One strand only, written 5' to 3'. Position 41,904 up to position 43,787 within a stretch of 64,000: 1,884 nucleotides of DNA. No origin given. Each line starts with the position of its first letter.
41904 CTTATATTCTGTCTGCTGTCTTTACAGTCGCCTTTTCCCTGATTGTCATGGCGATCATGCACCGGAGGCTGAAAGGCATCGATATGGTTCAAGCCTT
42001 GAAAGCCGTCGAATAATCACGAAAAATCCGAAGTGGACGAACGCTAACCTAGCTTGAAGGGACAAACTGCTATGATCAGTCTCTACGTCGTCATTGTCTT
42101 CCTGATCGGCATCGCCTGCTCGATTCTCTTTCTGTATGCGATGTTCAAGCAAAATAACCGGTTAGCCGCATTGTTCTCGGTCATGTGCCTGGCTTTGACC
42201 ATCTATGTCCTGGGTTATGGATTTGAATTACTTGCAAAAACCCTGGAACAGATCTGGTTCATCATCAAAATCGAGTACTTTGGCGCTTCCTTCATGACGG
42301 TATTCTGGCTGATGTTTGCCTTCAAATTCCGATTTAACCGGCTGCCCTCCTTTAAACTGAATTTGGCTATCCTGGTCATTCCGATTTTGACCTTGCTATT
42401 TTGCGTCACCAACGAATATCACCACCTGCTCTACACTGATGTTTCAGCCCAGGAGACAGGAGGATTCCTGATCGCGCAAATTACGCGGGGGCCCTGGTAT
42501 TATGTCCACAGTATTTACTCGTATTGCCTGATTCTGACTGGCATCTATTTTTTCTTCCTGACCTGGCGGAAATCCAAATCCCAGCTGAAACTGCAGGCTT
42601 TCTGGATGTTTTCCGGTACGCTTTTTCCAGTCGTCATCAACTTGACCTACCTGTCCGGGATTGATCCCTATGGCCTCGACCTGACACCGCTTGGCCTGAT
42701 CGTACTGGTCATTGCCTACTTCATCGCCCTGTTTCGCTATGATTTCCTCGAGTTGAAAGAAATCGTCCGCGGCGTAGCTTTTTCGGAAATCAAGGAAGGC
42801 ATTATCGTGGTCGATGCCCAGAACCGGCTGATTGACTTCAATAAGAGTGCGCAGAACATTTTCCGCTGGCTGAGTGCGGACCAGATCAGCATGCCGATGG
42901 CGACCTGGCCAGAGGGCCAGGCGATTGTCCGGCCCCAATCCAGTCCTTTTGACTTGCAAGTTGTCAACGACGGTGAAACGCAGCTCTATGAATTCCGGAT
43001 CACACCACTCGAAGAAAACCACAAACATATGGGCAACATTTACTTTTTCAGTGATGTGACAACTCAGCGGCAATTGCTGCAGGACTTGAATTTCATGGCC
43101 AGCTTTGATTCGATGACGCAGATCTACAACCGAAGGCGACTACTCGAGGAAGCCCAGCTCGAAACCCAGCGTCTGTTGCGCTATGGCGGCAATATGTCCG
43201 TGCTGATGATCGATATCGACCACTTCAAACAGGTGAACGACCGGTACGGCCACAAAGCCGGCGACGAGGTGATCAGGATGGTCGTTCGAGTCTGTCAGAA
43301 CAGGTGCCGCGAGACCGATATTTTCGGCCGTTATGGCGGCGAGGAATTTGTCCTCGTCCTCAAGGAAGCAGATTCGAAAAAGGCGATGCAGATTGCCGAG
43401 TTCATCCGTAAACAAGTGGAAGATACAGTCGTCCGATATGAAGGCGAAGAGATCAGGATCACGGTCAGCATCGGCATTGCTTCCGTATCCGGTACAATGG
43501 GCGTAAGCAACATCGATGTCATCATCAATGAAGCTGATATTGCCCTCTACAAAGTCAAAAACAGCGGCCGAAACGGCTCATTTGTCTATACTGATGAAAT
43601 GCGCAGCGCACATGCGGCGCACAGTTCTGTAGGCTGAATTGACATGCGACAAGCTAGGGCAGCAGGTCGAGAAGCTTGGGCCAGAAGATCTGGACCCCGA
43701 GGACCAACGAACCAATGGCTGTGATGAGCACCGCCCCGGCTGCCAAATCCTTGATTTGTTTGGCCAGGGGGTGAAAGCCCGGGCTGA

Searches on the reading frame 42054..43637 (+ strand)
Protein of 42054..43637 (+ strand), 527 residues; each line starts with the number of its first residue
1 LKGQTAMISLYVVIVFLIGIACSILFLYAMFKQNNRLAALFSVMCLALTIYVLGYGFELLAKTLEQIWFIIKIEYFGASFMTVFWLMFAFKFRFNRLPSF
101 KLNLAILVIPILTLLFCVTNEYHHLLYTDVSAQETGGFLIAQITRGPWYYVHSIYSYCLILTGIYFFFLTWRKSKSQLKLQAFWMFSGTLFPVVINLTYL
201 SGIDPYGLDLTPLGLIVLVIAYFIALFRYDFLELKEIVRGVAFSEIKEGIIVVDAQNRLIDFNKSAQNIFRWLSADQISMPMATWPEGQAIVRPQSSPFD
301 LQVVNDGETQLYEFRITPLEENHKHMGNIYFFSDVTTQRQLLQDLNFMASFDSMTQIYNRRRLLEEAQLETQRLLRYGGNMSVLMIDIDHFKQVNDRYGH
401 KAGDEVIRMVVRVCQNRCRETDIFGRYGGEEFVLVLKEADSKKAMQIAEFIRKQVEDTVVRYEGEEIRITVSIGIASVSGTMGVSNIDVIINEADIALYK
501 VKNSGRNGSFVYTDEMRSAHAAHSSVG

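Call 83: search_protein_families(library=pfam, proteins=[window:42054-43637:+], max_evalue=0.00001)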
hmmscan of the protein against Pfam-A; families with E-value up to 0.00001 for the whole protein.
window:42054-43637:+ (527 aa): 2 families
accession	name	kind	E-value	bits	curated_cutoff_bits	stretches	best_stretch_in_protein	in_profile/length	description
PF16927.11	HisKA_7TM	-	4.7e-51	174.2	28.6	1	15-234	2-222/224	N-terminal 7TM region of histidine kinase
PF00990.26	GGDEF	-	7.3e-45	153.1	23.8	1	349-507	1-160/161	Diguanylate cyclase, GGDEF domain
